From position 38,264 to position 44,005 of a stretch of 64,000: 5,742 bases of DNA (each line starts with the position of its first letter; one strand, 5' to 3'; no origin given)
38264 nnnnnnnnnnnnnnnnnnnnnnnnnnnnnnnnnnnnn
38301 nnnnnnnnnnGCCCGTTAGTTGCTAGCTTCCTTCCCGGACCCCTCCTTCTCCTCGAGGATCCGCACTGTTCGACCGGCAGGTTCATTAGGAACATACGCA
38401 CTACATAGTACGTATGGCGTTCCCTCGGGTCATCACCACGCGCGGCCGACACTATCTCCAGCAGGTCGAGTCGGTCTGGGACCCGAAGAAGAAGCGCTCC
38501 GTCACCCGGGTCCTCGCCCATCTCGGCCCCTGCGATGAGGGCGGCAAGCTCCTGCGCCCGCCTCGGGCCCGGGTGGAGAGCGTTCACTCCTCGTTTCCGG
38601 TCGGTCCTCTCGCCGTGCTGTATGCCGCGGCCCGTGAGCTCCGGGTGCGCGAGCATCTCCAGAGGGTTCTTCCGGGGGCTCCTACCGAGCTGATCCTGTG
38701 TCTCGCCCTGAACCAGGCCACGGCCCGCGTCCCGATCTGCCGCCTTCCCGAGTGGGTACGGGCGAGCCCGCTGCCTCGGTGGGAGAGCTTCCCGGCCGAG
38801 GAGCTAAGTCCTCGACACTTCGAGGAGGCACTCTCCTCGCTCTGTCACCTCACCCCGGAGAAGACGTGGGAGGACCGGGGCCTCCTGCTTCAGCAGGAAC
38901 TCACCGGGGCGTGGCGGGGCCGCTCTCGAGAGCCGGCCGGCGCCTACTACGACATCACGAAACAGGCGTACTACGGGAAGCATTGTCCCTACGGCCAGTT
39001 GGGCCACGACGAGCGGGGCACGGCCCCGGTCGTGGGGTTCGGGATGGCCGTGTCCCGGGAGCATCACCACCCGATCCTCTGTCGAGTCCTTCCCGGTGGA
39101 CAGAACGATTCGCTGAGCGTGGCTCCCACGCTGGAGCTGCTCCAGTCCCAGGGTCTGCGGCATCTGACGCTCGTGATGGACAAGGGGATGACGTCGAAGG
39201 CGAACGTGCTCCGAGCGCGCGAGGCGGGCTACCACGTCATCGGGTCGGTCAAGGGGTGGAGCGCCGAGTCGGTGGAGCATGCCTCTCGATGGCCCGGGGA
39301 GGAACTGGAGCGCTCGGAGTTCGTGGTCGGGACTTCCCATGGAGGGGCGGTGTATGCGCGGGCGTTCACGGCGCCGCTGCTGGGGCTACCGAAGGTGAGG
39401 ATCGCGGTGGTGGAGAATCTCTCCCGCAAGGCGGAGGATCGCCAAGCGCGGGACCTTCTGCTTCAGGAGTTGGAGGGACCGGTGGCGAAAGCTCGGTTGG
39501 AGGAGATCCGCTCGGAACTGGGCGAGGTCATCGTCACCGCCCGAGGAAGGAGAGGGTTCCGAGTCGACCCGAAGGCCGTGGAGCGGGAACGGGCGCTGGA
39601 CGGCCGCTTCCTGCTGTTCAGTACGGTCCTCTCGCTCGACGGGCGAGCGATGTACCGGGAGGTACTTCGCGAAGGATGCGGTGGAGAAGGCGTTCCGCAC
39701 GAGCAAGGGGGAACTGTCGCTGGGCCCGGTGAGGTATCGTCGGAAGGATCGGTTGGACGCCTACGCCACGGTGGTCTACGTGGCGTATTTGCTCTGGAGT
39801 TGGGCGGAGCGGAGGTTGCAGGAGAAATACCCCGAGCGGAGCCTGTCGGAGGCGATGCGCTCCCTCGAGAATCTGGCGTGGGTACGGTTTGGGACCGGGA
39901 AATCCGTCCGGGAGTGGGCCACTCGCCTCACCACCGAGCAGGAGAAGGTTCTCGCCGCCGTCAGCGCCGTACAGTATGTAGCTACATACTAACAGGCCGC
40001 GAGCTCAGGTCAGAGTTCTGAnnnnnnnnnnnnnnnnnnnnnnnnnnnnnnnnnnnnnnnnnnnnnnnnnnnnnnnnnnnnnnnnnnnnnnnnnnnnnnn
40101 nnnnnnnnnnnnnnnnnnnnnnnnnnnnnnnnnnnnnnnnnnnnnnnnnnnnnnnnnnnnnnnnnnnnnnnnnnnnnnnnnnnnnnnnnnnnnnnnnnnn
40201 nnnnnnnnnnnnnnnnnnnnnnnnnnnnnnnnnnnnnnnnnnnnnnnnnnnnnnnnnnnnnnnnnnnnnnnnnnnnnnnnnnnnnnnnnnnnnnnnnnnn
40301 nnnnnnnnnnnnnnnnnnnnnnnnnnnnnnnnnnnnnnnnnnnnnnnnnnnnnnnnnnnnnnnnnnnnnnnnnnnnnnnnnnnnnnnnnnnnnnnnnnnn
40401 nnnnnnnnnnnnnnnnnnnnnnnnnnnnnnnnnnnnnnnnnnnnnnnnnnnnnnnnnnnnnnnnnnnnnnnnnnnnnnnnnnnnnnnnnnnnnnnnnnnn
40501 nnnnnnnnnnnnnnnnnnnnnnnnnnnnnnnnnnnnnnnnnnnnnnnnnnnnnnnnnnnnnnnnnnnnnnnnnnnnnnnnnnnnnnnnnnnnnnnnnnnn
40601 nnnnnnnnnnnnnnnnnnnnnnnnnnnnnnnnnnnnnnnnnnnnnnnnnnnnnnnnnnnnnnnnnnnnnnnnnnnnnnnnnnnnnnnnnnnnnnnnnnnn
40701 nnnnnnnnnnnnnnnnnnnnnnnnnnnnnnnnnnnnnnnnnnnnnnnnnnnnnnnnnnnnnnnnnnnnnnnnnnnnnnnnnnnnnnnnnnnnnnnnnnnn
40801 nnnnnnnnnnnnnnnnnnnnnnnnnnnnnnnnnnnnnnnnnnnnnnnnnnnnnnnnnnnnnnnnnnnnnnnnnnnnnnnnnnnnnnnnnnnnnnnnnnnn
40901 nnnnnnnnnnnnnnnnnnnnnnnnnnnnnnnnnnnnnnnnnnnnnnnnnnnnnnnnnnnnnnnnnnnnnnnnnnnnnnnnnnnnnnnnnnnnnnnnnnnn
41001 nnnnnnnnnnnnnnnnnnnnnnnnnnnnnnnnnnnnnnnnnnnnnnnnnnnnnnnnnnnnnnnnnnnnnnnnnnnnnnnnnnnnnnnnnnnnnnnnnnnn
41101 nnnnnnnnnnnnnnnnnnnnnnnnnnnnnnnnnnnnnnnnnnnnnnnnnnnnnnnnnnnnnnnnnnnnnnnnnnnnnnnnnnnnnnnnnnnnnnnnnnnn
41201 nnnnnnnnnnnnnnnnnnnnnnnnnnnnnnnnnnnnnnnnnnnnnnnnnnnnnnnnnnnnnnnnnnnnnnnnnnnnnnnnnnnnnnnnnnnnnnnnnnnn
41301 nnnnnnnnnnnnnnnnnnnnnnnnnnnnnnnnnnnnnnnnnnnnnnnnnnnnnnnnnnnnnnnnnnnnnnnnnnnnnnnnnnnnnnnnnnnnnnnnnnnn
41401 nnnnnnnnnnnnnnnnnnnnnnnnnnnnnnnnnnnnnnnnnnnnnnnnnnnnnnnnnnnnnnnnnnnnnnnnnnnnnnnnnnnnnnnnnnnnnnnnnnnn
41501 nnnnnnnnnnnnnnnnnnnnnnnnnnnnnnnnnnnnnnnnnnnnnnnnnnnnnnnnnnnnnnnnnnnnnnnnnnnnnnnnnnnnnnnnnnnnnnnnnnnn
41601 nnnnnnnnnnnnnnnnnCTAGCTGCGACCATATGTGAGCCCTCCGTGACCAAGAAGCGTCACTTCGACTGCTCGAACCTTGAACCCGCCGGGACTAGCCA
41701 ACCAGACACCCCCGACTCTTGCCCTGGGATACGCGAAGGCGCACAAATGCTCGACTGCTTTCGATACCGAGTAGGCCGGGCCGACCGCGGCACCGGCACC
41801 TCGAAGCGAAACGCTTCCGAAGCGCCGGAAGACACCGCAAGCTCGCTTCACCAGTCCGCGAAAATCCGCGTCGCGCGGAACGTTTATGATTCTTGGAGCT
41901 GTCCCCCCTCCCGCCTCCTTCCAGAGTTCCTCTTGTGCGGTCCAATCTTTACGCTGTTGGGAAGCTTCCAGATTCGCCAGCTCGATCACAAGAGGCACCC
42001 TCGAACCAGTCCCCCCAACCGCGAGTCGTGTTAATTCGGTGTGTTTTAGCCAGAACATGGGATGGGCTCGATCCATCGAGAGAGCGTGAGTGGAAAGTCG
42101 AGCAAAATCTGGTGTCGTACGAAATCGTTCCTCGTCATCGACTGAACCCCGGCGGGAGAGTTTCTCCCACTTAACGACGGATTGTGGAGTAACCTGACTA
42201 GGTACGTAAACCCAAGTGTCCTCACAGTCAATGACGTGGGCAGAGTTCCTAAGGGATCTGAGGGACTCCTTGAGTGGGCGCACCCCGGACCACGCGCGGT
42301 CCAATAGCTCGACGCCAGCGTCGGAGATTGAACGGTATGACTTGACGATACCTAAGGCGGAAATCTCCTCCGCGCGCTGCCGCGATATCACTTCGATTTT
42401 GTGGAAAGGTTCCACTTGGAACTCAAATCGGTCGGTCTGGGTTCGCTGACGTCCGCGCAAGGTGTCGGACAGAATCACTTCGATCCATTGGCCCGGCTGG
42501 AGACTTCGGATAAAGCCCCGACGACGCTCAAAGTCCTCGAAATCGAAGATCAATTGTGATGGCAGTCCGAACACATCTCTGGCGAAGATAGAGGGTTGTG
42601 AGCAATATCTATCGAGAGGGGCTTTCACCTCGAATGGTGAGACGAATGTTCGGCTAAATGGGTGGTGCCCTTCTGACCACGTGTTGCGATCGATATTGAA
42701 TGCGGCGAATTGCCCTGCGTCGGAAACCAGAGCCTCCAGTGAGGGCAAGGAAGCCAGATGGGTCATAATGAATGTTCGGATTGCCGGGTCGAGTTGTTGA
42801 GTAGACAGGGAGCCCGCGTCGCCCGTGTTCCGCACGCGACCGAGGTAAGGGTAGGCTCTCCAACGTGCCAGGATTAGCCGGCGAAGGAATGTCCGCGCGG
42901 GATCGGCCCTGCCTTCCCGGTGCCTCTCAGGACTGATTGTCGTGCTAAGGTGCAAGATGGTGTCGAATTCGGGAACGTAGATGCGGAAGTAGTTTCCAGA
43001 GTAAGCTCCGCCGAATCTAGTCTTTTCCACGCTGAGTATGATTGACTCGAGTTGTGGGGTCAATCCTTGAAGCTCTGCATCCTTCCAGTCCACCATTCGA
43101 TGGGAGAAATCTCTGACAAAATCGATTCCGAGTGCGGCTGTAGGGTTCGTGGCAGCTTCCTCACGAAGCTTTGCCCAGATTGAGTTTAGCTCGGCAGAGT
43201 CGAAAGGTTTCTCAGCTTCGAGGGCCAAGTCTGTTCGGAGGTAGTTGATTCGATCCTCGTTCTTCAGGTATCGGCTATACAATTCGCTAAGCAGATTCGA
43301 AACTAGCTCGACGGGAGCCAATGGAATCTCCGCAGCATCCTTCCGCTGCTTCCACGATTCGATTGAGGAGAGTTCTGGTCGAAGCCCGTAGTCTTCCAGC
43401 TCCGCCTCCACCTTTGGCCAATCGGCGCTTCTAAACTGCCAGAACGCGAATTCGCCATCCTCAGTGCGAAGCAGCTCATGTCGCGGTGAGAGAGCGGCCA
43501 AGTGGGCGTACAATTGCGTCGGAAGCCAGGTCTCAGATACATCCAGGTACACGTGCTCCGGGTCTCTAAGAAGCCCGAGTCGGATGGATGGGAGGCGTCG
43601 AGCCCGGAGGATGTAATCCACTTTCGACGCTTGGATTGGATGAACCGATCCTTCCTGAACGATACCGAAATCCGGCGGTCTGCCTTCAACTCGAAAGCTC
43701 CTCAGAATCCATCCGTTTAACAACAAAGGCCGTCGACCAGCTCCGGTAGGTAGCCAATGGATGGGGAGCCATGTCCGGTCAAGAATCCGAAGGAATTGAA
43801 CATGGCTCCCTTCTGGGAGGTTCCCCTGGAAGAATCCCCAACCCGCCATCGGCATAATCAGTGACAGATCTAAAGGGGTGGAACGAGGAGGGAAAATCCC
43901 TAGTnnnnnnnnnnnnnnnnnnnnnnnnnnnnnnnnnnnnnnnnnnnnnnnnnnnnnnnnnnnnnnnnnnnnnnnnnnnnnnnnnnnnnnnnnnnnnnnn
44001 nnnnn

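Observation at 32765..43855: DISARM-like defense operon in which the methyltransferase slot is taken by a TGT-fold (DpdA/ArcTGT-like) transglycosylase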

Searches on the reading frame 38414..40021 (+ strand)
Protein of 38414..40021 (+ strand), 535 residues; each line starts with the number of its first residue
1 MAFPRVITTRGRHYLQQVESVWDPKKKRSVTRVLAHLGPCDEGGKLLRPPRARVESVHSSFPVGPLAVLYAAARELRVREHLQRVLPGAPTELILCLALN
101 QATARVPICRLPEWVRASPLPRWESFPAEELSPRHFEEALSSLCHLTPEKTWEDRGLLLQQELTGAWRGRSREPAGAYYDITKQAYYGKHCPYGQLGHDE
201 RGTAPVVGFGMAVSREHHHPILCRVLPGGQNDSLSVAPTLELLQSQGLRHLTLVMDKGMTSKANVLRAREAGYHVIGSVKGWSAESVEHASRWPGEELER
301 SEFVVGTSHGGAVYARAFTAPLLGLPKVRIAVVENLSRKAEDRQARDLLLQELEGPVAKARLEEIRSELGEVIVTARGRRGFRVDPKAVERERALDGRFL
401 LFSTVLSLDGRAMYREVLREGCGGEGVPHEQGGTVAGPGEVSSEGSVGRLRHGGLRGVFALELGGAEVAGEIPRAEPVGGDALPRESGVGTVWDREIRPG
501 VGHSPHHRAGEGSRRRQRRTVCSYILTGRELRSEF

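Call 4: search_protein_families(library=pfam, proteins=[window:38414-40021:+], max_evalue=0.1)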
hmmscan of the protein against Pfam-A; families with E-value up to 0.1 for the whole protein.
window:38414-40021:+ (535 aa): 1 family
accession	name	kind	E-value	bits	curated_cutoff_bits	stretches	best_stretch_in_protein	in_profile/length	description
PF01609.27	DDE_Tnp_1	-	0.0017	18.6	23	1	212-282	41-109/200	Transposase DDE domain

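Call 5: search_protein_families(library=padloc, proteins=[window:38414-40021:+], max_evalue=0.1)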
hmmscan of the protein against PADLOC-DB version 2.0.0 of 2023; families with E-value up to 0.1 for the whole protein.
window:38414-40021:+ (535 aa): 0 families

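Call 82: search_protein_families(library=ncbifam, proteins=[window:38414-40021:+], max_evalue=0.01)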
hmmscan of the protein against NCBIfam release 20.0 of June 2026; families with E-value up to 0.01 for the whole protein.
window:38414-40021:+ (535 aa): 2 families
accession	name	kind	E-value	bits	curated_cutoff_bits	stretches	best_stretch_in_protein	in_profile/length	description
NF033559.2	transpos_IS1634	equivalog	4.1e-27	95.3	100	1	31-413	3-375/483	IS1634 family transposase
NF033551.1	transpos_IS1182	equivalog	0.0041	16.1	270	1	212-281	273-343/488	IS1182 family transposase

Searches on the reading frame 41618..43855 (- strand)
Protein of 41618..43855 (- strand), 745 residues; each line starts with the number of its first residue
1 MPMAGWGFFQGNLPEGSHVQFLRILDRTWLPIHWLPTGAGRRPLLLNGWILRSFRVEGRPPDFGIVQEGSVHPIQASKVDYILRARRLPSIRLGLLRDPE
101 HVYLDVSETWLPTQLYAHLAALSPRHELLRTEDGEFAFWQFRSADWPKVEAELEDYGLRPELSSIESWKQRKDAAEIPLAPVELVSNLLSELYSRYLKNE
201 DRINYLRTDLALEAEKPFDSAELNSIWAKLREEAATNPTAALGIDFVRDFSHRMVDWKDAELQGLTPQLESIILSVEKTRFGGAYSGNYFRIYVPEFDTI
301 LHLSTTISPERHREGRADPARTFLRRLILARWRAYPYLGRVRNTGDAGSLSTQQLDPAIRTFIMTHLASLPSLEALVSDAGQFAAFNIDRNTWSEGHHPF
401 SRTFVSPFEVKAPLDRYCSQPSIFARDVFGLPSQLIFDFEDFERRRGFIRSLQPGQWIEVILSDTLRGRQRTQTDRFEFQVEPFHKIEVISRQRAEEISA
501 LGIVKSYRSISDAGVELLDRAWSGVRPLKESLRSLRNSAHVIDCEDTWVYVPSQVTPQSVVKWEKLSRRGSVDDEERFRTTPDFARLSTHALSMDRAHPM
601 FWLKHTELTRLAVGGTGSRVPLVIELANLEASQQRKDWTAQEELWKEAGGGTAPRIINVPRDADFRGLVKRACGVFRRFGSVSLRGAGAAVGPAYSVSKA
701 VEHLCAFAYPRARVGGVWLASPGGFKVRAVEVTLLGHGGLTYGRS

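Call 4: search_protein_families(library=pfam, proteins=[window:41618-43855:-], max_evalue=0.1)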
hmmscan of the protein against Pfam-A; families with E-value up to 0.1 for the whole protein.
window:41618-43855:- (745 aa): 0 families

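Call 5: search_protein_families(library=padloc, proteins=[window:41618-43855:-], max_evalue=0.1)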
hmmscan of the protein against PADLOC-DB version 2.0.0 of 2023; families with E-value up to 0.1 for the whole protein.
window:41618-43855:- (745 aa): 0 families

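Call 55: find_homologous_proteins(query=window:41618-43855:-)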
Query window:41618-43855:- (745 aa): 3 proteins with E <= 0.001 among 8000 candidates.
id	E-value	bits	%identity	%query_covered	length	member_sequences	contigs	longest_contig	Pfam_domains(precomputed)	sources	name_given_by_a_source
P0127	0.0e+0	1708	100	100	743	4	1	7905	-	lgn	-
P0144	2.8e-196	672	43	98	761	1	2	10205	-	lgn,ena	-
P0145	1.2e-150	521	36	98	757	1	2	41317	-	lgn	-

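Call 58: find_encoding_contigs(protein=P0145, flank=10000, max_places=2)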
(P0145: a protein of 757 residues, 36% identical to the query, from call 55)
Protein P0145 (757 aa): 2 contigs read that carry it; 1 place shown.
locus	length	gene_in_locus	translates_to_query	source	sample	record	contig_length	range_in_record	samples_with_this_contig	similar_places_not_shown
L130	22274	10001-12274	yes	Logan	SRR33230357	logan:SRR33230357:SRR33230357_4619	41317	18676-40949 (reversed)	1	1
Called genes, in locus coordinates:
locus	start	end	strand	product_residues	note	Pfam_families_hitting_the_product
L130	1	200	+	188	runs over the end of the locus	?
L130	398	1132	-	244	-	-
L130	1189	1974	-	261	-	PF08986:DUF1889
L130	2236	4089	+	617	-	-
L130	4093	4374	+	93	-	-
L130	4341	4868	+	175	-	PF18967:PycTM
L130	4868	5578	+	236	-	-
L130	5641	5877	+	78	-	-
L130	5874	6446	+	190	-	PF00929:RNase_T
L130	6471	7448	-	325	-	PF19810:HFX_2341_N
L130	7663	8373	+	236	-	-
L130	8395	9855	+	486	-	PF00899:ThiF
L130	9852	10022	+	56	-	-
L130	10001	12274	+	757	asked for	-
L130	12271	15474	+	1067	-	PF00270:DEAD, PF00271:Helicase_C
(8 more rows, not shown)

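Call 59: find_encoding_contigs(protein=P0144, flank=10000, max_places=2)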
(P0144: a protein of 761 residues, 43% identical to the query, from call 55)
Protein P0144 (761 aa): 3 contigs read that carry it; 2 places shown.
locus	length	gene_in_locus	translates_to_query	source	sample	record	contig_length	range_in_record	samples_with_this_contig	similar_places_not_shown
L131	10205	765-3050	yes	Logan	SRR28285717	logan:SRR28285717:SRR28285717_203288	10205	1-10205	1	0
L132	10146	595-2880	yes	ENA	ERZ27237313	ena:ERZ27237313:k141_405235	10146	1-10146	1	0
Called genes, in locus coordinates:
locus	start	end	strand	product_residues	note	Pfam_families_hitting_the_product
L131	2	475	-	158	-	?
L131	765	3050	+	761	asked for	-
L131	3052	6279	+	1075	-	PF00270:DEAD, PF00271:Helicase_C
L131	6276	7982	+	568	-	-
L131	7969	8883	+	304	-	PF13091:PLDc_2 (faint)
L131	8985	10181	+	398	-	PF21818:DUF6884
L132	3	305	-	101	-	?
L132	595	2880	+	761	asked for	-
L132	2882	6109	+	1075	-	PF00270:DEAD, PF00271:Helicase_C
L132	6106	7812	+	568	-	-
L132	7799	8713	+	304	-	PF13091:PLDc_2 (faint)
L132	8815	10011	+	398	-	PF21818:DUF6884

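Call 65: search_protein_representatives(alignment_id=A3)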
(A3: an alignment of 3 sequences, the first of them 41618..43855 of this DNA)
Query: 3 sequences, 755 profile positions. Proteins with E-value up to 0.001 (for the whole library): 33; up to 1e-10: 22; up to 1e-30: 16. The best 33 are listed.
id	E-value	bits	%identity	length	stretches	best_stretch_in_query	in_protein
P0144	0.0e+00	1358.0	-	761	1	1-754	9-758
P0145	0.0e+00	1336.6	-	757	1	1-753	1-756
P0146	3.0e-216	736.5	-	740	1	17-748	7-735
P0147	1.1e-194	665.1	-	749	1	15-752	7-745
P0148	3.5e-159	547.8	-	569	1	18-566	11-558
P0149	2.8e-136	472.1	-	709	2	32-614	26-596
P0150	9.0e-106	371.2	-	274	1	16-259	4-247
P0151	6.9e-69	249.2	-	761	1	21-748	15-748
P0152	2.3e-68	247.5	-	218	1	40-256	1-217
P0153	1.9e-64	234.5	-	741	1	21-748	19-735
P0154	6.5e-57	209.6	-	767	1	21-748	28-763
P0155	1.1e-51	192.4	-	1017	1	58-745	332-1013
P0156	5.8e-50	186.7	-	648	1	21-616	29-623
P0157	7.6e-50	186.3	-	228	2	289-402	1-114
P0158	7.1e-46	173.2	-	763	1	22-729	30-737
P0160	2.7e-22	95.2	-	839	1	114-563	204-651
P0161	2.3e-20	88.8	-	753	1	46-492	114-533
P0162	3.1e-15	71.8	-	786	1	196-575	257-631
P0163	2.6e-14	68.8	-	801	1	195-452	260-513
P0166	2.9e-10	55.4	-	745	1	48-448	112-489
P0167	1.3e-09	53.2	-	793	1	84-475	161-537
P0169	6.9e-08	47.5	-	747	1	47-577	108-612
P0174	1.1e-05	40.3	-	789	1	193-578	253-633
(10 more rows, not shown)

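Call 66: search_protein_families(library=padloc, proteins=[P0151, P0155, P0160, P0161, P0162, P0163, P0166, P0167, P0169, P0174], max_evalue=0.01)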
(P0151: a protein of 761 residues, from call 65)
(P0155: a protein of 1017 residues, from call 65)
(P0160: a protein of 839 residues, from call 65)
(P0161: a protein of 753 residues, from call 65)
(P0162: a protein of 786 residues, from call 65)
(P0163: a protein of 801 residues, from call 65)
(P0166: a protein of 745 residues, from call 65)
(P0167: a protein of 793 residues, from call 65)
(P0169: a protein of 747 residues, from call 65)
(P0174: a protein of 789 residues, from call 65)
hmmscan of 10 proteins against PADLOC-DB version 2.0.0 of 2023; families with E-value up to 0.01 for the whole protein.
P0151 (761 aa): 1 family
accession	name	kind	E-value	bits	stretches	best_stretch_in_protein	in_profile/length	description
PDLC00814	Cyclase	-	0.0071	13.7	0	499-573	165-232/295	oligonucleotide-cyclase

P0155 (1017 aa): 0 families

P0160 (839 aa): 0 families

P0161 (753 aa): 0 families

P0162 (786 aa): 0 families

P0163 (801 aa): 0 families

P0166 (745 aa): 0 families

P0167 (793 aa): 0 families

P0169 (747 aa): 0 families

P0174 (789 aa): 0 families

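Call 69: find_encoding_contigs(protein=P0162, flank=10000, max_places=2)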
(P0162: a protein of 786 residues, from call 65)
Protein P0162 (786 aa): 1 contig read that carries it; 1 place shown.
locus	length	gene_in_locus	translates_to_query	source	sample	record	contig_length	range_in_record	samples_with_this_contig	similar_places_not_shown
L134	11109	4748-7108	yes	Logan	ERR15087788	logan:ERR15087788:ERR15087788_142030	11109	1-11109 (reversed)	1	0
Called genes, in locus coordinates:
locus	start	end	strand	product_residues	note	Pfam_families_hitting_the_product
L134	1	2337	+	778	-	?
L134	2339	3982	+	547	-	-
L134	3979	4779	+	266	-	PF13091:PLDc_2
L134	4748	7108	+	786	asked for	-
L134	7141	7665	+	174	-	-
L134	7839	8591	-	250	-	PF00239:Resolvase, PF07508:Recombinase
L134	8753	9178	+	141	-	-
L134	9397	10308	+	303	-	-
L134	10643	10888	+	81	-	-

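Call 76: predict_structure(alignment_id=A4)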
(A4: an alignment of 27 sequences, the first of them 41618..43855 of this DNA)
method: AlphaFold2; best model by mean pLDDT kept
length: 745 residues; sequences in the alignment: 27
mean_pLDDT: 87.8   pTM: 0.88
mean pLDDT of the five models: 87.8, 86.9, 86.3, 85.9, 85.3
residues with pLDDT >= 90: 450; 70-90: 231; 50-70: 48; < 50: 16
segments of 3 or more residues with pLDDT < 50: 1-3, 471-473, 612-618, 743-745
pLDDT, mean of each block of 10 residues (from residue 1): 69 85 87 86 93 77 91 91 83 88 88 88 80 75 93 90 75 60 93 91 91 84 93 87 91 94 93 93 91 94 95 92 95 95 94 92 92 89 91 86 96 93 95 94 94 97 79 73 94 96 96 94 90 96 94 95 89 89 95 92 71 51 85 82 70 77 92 89 94 94 93 90 88 82 44
secondary structure, 60 per line:
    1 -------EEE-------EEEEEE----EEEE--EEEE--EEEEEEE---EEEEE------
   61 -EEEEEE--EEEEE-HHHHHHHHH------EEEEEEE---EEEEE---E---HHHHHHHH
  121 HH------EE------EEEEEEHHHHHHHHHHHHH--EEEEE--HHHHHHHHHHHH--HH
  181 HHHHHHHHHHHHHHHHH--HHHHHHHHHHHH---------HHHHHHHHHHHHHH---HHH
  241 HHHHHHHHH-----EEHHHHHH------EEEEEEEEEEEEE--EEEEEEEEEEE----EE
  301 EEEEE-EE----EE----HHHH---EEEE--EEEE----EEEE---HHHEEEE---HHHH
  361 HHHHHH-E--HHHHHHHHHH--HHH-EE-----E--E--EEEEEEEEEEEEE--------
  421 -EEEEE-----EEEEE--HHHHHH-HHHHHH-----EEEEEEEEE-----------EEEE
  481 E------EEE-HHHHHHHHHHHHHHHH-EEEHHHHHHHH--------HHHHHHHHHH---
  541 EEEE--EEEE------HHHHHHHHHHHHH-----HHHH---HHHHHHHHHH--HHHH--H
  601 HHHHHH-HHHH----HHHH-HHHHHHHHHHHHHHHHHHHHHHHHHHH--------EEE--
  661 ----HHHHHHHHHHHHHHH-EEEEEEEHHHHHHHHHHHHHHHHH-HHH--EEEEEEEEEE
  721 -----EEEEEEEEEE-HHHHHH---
elements in order (helices of 4 or more, strands of 3 or more residues): E8-10 E18-23 E28-31 E34-37 E40-46 E50-54 E62-67 E70-74 H76-84 E91-97 E101-105 H113-122 E137-142 H143-155 E158-162 H165-176 H179-197 H200-211 H221-234 H238-249 H257-262 E269-281 E284-294 E299-305 H319-322 E326-329 E332-335 E340-343 E350-353 H357-366 H371-380 E400-412 E422-426 E432-436 H439-444 H446-451 E457-465 E477-481 E488-490 H492-507 E509-511 H512-519 H528-537 E541-544 E547-550 H557-569 H575-578 H582-591 H594-597 H600-606 H608-611 H616-619 H621-647 E656-658 H665-679 E681-687 H688-704 E711-720 E726-735 H737-742

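Call 82: search_protein_families(library=ncbifam, proteins=[window:41618-43855:-], max_evalue=0.01)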
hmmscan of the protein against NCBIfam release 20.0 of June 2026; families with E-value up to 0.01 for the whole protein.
window:41618-43855:- (745 aa): 0 families
